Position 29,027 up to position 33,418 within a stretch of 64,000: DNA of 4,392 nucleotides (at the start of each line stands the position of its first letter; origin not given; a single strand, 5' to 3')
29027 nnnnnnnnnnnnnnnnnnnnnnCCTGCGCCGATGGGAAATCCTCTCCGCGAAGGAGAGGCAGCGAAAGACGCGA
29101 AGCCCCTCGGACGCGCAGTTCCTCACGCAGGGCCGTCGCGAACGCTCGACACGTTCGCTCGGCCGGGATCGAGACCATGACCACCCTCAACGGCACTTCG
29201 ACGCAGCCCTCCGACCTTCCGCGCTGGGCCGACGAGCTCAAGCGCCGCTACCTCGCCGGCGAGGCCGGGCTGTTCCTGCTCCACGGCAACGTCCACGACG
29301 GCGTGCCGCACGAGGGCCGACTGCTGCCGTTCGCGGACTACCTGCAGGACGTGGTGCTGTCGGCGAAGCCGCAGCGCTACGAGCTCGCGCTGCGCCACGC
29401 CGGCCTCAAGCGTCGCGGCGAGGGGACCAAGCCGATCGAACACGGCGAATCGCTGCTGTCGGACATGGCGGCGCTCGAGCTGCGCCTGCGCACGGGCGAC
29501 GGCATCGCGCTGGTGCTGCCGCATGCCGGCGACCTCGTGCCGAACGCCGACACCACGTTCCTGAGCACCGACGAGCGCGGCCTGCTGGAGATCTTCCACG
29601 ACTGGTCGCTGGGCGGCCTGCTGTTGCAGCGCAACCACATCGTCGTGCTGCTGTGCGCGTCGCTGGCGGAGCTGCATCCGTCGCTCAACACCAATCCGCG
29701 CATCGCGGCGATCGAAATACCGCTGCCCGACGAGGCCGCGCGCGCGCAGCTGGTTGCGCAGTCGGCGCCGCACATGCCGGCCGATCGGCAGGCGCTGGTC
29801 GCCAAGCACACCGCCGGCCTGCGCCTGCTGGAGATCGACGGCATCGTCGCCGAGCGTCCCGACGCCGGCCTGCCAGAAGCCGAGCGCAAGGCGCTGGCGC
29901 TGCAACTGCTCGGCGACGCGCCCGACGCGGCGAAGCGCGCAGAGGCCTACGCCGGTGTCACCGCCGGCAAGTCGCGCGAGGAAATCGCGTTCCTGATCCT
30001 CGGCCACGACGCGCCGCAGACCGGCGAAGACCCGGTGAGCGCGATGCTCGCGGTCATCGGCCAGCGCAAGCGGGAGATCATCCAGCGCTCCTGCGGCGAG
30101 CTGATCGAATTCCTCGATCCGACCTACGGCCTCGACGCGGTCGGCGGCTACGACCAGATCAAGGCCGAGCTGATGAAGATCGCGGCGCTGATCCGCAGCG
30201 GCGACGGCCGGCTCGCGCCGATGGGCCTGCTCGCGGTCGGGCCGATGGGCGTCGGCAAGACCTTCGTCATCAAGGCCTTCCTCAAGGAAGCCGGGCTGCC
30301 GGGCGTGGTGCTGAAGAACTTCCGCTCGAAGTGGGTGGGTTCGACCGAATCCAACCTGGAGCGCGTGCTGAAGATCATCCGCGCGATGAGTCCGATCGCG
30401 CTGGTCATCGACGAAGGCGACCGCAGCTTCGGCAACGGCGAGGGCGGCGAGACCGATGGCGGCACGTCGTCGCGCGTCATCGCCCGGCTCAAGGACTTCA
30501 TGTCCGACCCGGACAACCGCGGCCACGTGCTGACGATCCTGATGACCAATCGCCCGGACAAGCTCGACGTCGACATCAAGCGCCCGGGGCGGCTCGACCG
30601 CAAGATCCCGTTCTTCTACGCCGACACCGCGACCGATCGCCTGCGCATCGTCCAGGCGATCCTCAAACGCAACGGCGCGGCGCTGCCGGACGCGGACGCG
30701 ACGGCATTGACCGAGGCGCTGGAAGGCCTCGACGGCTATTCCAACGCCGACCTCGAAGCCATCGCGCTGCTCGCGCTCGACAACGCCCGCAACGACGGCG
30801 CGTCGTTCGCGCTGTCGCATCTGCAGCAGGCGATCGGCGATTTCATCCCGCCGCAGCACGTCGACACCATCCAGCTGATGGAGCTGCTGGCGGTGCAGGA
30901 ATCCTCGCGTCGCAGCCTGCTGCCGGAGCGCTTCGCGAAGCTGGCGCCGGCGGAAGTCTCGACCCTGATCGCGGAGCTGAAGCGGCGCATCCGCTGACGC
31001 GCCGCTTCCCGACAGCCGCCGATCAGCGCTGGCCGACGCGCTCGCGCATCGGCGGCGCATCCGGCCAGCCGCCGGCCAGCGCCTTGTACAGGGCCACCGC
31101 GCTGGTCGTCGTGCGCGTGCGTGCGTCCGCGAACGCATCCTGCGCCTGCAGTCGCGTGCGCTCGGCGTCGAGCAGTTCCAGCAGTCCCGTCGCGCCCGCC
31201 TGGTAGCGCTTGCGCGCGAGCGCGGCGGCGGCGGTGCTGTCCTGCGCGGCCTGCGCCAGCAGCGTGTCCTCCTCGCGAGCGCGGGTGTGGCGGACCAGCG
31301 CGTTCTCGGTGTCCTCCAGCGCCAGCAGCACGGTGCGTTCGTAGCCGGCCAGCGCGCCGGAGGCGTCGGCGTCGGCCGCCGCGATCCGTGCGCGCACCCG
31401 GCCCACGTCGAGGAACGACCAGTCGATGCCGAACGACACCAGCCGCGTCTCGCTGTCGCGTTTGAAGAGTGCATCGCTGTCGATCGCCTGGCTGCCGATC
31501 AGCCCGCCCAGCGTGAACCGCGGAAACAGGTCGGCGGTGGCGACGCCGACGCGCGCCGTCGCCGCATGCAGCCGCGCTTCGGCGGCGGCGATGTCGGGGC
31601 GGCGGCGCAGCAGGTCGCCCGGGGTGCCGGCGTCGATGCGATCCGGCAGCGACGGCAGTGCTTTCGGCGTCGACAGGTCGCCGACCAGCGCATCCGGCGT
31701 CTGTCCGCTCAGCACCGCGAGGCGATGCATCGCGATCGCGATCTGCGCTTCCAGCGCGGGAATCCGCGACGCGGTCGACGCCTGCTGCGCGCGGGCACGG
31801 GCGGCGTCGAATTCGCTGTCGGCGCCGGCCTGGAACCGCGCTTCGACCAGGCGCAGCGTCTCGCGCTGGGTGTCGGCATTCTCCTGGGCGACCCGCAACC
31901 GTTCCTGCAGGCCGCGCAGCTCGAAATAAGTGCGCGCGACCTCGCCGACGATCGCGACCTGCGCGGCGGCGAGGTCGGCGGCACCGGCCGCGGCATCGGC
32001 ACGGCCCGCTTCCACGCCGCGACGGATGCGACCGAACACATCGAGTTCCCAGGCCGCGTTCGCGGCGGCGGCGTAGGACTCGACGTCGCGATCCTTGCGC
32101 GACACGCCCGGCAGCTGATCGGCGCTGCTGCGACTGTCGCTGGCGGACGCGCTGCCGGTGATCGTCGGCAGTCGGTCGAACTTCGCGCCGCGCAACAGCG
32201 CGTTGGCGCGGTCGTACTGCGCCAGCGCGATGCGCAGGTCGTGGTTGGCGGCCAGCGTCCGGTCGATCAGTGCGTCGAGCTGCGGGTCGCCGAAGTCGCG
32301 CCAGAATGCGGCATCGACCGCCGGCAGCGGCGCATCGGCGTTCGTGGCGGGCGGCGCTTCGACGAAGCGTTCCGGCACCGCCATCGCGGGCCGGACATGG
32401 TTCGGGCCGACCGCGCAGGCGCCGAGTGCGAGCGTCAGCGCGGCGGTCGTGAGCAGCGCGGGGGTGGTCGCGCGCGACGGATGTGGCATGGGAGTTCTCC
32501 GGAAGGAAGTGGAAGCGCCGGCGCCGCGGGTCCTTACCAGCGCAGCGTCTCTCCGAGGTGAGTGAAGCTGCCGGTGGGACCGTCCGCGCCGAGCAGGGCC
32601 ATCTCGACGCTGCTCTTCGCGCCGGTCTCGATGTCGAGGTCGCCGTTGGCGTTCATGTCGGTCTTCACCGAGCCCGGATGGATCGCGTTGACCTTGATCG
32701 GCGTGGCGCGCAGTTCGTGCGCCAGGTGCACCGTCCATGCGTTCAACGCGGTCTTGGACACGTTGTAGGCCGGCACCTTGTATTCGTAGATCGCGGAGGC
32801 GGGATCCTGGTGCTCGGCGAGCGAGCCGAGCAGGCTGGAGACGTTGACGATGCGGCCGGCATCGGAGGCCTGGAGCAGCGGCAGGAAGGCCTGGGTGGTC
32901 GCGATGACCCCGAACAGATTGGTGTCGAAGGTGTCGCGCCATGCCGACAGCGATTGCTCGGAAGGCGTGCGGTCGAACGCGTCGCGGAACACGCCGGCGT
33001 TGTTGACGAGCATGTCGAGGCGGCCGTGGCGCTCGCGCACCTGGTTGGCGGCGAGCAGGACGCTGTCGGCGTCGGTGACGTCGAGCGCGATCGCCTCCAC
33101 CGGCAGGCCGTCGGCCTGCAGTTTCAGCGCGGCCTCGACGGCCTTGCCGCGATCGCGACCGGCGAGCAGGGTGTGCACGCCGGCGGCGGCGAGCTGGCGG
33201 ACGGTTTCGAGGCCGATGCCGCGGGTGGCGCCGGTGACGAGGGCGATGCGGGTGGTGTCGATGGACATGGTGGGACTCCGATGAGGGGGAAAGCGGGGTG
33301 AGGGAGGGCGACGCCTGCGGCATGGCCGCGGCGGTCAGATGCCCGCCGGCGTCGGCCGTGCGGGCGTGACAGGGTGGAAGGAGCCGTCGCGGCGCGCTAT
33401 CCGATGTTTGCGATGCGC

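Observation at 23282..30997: PspA/ESCRT-III + classical AAA ATPase operon joined to an ABC importer with an OmpA-fused binding protein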

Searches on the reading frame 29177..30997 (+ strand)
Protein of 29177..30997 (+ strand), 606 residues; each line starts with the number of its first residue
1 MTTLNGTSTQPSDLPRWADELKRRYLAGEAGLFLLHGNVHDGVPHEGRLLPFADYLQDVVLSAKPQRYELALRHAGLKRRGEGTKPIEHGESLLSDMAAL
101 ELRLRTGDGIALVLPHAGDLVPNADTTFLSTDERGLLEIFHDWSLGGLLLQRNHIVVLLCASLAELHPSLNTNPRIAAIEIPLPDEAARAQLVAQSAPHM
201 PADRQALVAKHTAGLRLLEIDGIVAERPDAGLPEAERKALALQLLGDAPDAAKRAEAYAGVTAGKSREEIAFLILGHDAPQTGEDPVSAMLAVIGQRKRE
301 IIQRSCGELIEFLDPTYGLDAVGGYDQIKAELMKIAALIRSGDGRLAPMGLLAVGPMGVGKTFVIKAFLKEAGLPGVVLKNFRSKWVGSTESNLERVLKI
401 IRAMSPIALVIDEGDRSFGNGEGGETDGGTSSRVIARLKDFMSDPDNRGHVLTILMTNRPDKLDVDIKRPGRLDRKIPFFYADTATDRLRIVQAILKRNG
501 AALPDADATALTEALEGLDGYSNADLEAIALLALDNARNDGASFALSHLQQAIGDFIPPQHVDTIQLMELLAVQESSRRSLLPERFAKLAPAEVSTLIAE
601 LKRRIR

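Call 4: search_protein_families(library=pfam, proteins=[window:29177-30997:+], max_evalue=0.01)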
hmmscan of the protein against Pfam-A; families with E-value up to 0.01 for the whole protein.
window:29177-30997:+ (606 aa): 3 families
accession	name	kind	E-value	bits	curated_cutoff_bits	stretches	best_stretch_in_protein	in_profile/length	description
PF00004.35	AAA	-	6.9e-23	82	21.2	1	352-479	2-129/131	ATPase family associated with various cellular activities (AAA)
PF13191.12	AAA_16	-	5.2e-05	24.2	32.6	1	334-450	11-132/167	AAA ATPase domain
PF13401.12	AAA_22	-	0.002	18.9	27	0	351-372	8-29/130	AAA domain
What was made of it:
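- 30107..30997 (+): g7 D2: the active classical AAA domain. Motifs: Walker A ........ (354-361), pore loop KWVG (384-387), Walker B VIDEGD (410-415), sensor-1 TNRPD and arginine fingers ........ (469-476). Pfam AAA 82 bits (call 4).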

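Call 5: search_protein_families(library=ncbifam, proteins=[window:29177-30997:+], max_evalue=0.01)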
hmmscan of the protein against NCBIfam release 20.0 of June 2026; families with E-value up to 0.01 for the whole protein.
window:29177-30997:+ (606 aa): 10 families
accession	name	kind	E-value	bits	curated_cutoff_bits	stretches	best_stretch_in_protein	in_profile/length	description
TIGR01243.1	CDC48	subfamily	1.1e-22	80.2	802.65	1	347-531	211-390/733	CDC48 family AAA ATPase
TIGR01242.2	TIGR01242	subfamily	1.8e-17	63.4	500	1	347-553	147-352/362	proteasome-activating nucleotidase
NF003069.1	PRK03992.1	subfamily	2.5e-17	63.1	500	1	347-552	164-368/379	proteasome-activating nucleotidase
TIGR01241.2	FtsH_fam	equivalog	4.8e-16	58.6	600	1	317-553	159-399/598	ATP-dependent zinc metalloprotease FtsH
NF008004.0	PRK10733.1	equivalog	5.2e-16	57.8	1008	1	324-538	156-374/644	ATP-dependent zinc metalloprotease FtsH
NF047747.1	PrtsmActNtasePan2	equivalog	2.2e-15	56.8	700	1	347-533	184-368/397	proteasome-activating nucleotidase Pan2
NF047748.1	PrtsmActNtasePan1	equivalog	2.1e-13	50.1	750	1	347-533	181-365/405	proteasome-activating nucleotidase Pan1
NF041006.2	cell_div_CdvC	equivalog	6.6e-09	35.1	650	1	348-529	134-314/370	cell division protein CdvC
NF042959.1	IteA_antiphage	equivalog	1.9e-07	30.6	510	1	348-531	125-298/367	anti-phage ATPase IteA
TIGR03689.1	pup_AAA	equivalog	1.9e-05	23.6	504.75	1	347-480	215-363/512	proteasome ATPase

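Call 6: search_protein_families(library=padloc, proteins=[window:29177-30997:+], max_evalue=0.01)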
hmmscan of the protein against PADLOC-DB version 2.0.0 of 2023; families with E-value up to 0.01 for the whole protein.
window:29177-30997:+ (606 aa): 4 families
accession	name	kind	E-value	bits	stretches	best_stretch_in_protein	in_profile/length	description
PDLC02196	IetA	-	3.4e-08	31.3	1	348-537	122-301/374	-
PDLC04232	IetA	-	3.8e-05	21.2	1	351-515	119-277/330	-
PDLC04231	IetA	-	0.00019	19.3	1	350-478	119-243/262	-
PDLC02195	IetA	-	0.0026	15.1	0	348-529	137-308/395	-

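Call 7: search_solved_structures(query=window:29177-30997:+, max_evalue=0.001)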
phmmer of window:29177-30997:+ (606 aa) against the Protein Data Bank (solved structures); distinct sequences matched with E-value up to 0.001: 268 (the best 60 are shown).
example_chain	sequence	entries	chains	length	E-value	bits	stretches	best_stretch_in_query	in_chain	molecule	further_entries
6oaa_B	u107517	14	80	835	2.2e-41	145.4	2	316-538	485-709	Cell division control protein 48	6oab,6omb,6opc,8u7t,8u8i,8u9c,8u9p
8dar_A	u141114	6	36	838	2.2e-41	145.4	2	316-538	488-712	Cell division control protein 48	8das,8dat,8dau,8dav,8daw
6oa9_A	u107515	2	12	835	5.2e-41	144.2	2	316-538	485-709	Cell division control protein 48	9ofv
8rhn_K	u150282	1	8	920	1.9e-40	142.3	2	338-529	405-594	ATPase family gene 2 protein homolog A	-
8rs9_A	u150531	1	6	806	6.3e-40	140.6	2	319-531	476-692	Transitional endoplasmic reticulum ATPase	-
7wub_C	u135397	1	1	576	1.1e-39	139.8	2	319-533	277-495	Transitional endoplasmic reticulum ATPase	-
9lgo_A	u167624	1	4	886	1.2e-39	139.8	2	338-529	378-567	ATPase family gene 2 protein homolog A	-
7wub_D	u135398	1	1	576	1.2e-39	139.7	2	319-531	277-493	Transitional endoplasmic reticulum ATPase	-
8r0e_A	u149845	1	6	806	1.3e-39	139.6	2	337-530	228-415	Transitional endoplasmic reticulum ATPase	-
8pqx_A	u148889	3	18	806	1.4e-39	139.5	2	319-531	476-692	Transitional endoplasmic reticulum ATPase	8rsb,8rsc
6mck_A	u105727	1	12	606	2.2e-39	138.9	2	319-531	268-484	Transitional endoplasmic reticulum ATPase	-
7rlj_A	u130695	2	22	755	2.4e-39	138.7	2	319-531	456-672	Transitional endoplasmic reticulum ATPase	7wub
6chs_H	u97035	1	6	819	2.5e-39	138.6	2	318-539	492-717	Putative cell division control protein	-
8yka_A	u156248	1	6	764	2.6e-39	138.6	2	319-531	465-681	Transitional endoplasmic reticulum ATPase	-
1r7r_A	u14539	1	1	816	2.7e-39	138.6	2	337-530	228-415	Transitional endoplasmic reticulum ATPase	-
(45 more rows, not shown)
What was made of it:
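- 30107..30997 (+): Best PDB matches are Cdc48/p97 D2, E 2e-41 (call 7).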

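Call 13: find_homologous_proteins(query=window:29177-30997:+, max_evalue=1e-10)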
Query window:29177-30997:+ (606 aa): 3665 proteins with E <= 1e-10 among 8000 candidates; the best 120 are listed.
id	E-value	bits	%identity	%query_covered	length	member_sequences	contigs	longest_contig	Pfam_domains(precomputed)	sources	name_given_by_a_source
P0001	0.0e+0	1199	91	100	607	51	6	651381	PF00004.36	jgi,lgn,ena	-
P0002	0.0e+0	1158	87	100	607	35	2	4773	PF00004.36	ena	-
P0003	0.0e+0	1158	87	100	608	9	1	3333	PF00004.36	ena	-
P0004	0.0e+0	1147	86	100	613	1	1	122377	PF00004.36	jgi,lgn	jgi:ATP-dependent 26S proteasome regulatory subunit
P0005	0.0e+0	1147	86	100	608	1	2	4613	PF00004.36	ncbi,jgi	jgi:transitional endoplasmic reticulum ATPase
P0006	0.0e+0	1144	85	100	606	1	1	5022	PF00004.36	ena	-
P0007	0.0e+0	1143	85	100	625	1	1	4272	PF00004.36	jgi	jgi:transitional endoplasmic reticulum ATPase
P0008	0.0e+0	1143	86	100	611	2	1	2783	PF00004.36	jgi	jgi:transitional endoplasmic reticulum ATPase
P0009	0.0e+0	1142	86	100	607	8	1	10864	PF00004.36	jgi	jgi:transitional endoplasmic reticulum ATPase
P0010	0.0e+0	1141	85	100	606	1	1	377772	PF00004.36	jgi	jgi:transitional endoplasmic reticulum ATPase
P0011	0.0e+0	1141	86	100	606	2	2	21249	PF00004.36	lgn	-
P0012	0.0e+0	1140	86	100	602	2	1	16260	PF00004.36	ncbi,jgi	jgi:transitional endoplasmic reticulum ATPase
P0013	0.0e+0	1139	85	100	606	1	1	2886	PF00004.36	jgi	jgi:transitional endoplasmic reticulum ATPase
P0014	0.0e+0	1139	85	100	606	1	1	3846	PF00004.36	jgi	jgi:transitional endoplasmic reticulum ATPase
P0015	0.0e+0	1139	86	100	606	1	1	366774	PF00004.36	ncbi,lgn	ncbi:MAG: ATP-binding protein [Pseudomonadota bacterium]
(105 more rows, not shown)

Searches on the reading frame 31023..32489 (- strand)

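Call 62: search_protein_families(library=pfam, proteins=[window:31023-32489:-], max_evalue=0.001)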
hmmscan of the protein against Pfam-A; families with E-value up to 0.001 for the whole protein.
window:31023-32489:- (488 aa): 1 family
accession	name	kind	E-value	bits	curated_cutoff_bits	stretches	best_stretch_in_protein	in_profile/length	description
PF02321.23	OEP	-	5.1e-47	160.5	22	2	71-262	1-187/187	Outer membrane efflux protein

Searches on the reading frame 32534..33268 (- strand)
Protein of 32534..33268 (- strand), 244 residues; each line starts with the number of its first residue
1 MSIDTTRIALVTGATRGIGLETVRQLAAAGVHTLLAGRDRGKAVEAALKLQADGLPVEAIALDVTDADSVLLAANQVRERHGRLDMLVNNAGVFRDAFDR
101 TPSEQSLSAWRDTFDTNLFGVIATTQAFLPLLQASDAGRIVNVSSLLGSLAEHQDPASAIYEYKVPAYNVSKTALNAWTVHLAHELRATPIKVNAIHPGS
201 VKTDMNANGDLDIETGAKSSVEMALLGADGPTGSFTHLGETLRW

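Call 62: search_protein_families(library=pfam, proteins=[window:32534-33268:-], max_evalue=0.001)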
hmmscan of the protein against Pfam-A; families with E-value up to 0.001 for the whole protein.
window:32534-33268:- (244 aa): 4 families
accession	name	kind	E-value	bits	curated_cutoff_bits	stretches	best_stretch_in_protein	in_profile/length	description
PF00106.31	adh_short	-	8.9e-50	169.3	26.6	1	8-208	2-189/195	short chain dehydrogenase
PF13561.12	adh_short_C2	-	3.5e-37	128.7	27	1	13-228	1-202/236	Enoyl-(Acyl carrier protein) reductase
PF08659.16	KR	-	7.3e-12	46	22.6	1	10-149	4-140/180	KR domain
PF01370.27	Epimerase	-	0.0002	21.3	20.9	1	9-185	1-159/240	NAD dependent epimerase/dehydratase family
